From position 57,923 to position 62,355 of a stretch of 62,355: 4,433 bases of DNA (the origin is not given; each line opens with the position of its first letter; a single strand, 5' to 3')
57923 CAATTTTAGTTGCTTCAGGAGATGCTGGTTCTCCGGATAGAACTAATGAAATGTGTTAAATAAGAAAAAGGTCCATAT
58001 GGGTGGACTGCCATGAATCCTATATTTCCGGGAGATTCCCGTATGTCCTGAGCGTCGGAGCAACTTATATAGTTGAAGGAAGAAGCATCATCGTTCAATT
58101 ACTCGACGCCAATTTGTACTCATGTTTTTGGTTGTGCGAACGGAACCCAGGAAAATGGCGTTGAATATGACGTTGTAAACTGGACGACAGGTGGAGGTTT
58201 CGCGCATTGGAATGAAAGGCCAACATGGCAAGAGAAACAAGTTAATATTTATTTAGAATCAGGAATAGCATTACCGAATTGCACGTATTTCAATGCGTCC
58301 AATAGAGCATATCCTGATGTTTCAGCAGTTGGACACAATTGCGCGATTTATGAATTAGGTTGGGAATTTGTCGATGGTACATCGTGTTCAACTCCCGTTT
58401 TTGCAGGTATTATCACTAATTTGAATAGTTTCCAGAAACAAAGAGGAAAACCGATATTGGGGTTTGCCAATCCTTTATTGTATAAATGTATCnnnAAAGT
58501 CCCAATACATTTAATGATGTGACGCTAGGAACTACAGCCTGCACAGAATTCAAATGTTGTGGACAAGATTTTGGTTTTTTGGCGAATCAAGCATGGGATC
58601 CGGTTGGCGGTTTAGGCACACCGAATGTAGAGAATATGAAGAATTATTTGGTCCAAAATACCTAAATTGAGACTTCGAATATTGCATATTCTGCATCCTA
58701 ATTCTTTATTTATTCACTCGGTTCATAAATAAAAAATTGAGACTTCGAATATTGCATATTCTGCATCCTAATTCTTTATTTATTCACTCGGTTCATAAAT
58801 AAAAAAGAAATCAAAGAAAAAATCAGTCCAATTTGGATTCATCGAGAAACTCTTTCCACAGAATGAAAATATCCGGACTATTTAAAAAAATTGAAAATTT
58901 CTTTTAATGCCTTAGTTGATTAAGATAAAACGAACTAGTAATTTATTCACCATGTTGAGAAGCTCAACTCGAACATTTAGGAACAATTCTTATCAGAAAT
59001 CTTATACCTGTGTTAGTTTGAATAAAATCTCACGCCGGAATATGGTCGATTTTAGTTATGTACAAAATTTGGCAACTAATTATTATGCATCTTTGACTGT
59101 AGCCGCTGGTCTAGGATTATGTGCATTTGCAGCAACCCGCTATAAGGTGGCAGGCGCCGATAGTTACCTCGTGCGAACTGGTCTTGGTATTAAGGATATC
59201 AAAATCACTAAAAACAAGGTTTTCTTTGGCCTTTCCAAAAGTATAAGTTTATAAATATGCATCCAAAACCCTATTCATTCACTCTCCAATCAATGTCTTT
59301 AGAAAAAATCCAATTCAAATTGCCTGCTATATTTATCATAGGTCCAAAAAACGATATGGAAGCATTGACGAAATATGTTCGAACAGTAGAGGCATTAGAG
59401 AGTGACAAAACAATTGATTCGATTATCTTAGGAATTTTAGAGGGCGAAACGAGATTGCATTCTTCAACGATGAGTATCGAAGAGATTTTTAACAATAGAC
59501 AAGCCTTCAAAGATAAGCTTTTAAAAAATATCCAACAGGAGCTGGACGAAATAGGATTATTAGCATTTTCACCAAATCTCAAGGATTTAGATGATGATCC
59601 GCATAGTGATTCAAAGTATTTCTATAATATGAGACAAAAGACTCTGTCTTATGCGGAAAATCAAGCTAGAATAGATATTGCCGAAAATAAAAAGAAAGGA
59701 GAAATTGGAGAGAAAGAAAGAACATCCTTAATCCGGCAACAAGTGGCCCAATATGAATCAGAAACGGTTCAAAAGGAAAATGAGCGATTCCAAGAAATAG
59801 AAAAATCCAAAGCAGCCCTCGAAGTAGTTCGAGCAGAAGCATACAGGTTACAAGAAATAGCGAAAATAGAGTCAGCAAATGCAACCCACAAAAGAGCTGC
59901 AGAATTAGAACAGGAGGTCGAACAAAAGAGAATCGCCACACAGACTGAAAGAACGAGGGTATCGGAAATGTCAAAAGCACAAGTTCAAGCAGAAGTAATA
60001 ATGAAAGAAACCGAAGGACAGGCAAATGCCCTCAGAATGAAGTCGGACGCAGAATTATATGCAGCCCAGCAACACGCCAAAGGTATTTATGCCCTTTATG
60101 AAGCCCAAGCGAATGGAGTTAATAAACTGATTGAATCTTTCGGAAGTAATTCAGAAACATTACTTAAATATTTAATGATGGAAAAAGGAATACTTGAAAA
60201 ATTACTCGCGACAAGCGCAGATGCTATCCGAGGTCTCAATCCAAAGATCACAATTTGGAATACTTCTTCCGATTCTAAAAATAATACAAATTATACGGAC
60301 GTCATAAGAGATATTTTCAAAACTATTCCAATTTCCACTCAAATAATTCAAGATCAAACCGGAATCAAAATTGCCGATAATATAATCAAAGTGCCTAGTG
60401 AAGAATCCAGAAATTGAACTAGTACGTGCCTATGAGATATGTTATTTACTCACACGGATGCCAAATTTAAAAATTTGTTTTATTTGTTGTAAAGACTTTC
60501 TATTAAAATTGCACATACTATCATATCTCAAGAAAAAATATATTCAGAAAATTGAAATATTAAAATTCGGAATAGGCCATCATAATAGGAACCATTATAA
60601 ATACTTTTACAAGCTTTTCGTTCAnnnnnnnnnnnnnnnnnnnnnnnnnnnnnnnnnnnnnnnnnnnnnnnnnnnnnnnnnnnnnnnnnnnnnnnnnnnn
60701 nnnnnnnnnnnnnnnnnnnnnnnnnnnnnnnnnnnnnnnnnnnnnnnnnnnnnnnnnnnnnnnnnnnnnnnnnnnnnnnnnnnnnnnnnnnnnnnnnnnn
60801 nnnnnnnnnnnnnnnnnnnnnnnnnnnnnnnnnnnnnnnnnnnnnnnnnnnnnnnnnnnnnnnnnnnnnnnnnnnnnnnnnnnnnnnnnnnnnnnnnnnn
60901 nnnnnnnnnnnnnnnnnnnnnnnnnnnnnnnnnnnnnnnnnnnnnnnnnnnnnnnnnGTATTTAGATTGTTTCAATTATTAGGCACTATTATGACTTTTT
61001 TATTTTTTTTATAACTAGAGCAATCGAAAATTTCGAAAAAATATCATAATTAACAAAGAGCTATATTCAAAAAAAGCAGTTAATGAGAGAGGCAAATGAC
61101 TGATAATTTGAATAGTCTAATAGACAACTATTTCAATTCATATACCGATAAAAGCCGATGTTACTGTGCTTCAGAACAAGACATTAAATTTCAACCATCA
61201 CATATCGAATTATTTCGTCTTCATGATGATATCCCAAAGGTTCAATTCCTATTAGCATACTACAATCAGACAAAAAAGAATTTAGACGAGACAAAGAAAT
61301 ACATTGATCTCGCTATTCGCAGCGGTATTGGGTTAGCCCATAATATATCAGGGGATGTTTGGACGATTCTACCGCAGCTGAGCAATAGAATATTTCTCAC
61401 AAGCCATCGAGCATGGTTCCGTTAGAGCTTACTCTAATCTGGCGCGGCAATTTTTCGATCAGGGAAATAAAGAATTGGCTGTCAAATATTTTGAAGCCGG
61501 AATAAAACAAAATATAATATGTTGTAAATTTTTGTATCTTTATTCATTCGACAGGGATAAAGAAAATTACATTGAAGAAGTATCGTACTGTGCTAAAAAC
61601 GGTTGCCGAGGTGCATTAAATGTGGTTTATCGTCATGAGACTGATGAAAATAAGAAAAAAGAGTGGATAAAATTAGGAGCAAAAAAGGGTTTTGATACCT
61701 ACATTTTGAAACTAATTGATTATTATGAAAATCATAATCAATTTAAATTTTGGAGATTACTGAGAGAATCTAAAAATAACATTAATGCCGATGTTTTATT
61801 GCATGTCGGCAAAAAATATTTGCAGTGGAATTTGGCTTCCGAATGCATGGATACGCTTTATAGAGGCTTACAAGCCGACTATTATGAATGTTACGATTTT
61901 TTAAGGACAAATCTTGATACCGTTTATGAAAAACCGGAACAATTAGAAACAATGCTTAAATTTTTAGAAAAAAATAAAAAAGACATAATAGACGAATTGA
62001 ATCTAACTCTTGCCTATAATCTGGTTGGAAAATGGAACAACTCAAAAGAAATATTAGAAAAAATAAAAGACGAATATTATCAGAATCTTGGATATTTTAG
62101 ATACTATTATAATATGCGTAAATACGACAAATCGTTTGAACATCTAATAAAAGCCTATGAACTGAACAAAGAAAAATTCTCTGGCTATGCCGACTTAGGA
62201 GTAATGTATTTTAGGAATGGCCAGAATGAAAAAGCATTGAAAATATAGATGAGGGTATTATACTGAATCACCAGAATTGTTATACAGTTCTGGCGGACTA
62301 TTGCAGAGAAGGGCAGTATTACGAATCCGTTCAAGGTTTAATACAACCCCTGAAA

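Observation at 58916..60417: Flotillin-like SPFH protein encoded in a viral-type genome, with an N-terminal frameshift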

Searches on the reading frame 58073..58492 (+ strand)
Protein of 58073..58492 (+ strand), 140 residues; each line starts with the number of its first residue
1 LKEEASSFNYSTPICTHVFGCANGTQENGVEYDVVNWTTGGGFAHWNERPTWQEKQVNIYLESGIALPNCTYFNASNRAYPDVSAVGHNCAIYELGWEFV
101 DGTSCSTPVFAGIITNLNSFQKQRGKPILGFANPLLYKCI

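Call 33: find_homologous_proteins(query=window:58073-58492:+, max_evalue=0.00001)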
Query seq(140 aa) (140 aa): 9 proteins with E <= 0.00001 among 11 candidates.
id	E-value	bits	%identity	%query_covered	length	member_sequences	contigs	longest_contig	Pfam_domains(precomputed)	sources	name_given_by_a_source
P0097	1.7e-94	331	100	100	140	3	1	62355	-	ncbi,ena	-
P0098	3.7e-43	165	55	92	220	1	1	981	-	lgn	-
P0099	8.5e-39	151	53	93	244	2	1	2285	-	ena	-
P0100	5.4e-31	125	52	90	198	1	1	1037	-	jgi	-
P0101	4.4e-25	106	50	67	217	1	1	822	-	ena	-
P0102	5.1e-23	99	45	80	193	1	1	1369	-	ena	-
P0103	2.9e-15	74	56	46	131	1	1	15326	-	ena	-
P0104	1.2e-14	72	56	53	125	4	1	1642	-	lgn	-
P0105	1.1e-7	50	43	43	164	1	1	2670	-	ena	-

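Call 35: search_protein_families(library=pfam, proteins=[window:58073-58492:+], max_evalue=0.1)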
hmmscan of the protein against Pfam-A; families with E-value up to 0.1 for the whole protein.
seq(140 aa): 0 families

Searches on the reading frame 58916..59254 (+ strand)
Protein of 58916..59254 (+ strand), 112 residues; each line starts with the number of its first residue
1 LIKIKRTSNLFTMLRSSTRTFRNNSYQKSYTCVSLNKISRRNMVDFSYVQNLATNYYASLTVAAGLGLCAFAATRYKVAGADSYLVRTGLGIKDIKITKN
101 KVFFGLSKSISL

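Call 8: search_protein_families(library=pfam, proteins=[window:58916-59254:+], max_evalue=0.1)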
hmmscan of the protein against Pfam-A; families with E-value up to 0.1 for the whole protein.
window:58916-59254:+ (112 aa): 1 family
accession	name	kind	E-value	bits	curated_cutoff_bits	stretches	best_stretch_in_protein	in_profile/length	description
PF12653.12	DUF3785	-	0.026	15.1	27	1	19-53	85-119/136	Protein of unknown function (DUF3785)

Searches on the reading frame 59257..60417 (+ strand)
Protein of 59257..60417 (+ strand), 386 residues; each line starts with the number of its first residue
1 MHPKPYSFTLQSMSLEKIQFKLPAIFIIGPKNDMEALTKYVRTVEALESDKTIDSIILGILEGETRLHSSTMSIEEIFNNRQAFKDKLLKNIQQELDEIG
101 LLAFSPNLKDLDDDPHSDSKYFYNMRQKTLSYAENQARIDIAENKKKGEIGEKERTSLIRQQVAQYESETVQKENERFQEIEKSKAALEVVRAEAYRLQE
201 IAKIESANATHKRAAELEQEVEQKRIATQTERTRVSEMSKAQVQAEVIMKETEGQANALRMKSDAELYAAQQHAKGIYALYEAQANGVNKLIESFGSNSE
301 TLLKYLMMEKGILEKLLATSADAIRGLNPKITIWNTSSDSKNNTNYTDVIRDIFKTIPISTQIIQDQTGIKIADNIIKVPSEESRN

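Call 8: search_protein_families(library=pfam, proteins=[window:59257-60417:+], max_evalue=0.1)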
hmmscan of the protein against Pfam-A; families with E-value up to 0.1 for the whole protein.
window:59257-60417:+ (386 aa): 2 families
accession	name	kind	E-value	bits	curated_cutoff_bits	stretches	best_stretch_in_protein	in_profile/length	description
PF01145.31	Band_7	-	6.6e-12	46.3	23.6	1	6-145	45-175/176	SPFH domain / Band 7 family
PF05606.16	DUF777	-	0.023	14.9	25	1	87-130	65-111/135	Borrelia burgdorferi protein of unknown function (DUF777)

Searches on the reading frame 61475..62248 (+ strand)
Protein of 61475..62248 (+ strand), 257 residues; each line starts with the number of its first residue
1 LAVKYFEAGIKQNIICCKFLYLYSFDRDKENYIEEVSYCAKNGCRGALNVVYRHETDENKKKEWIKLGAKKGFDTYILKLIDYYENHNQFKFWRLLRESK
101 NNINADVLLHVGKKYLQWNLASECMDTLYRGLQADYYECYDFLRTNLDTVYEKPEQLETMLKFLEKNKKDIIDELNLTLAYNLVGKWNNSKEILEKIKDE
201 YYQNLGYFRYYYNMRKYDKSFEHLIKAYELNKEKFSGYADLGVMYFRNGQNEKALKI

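Call 56: search_protein_families(library=pfam, proteins=[window:61475-62248:+], max_evalue=0.01)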
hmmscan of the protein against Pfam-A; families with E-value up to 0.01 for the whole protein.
window:61475-62248:+ (257 aa): 5 families
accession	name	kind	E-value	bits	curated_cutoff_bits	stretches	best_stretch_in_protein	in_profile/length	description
PF07719.23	TPR_2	-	0.00099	19.5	27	0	237-256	3-22/34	Tetratricopeptide repeat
PF13374.12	TPR_10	-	0.001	19.5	27.5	0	209-234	10-35/42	Tetratricopeptide repeat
PF13424.12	TPR_12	-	0.0066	17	30.1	0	211-256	13-66/77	Tetratricopeptide repeat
PF00515.34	TPR_1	-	0.0073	16.5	27.8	0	238-256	4-22/34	Tetratricopeptide repeat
PF13431.12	TPR_17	-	0.0095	16.6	24.4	0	226-255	4-33/34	Tetratricopeptide repeat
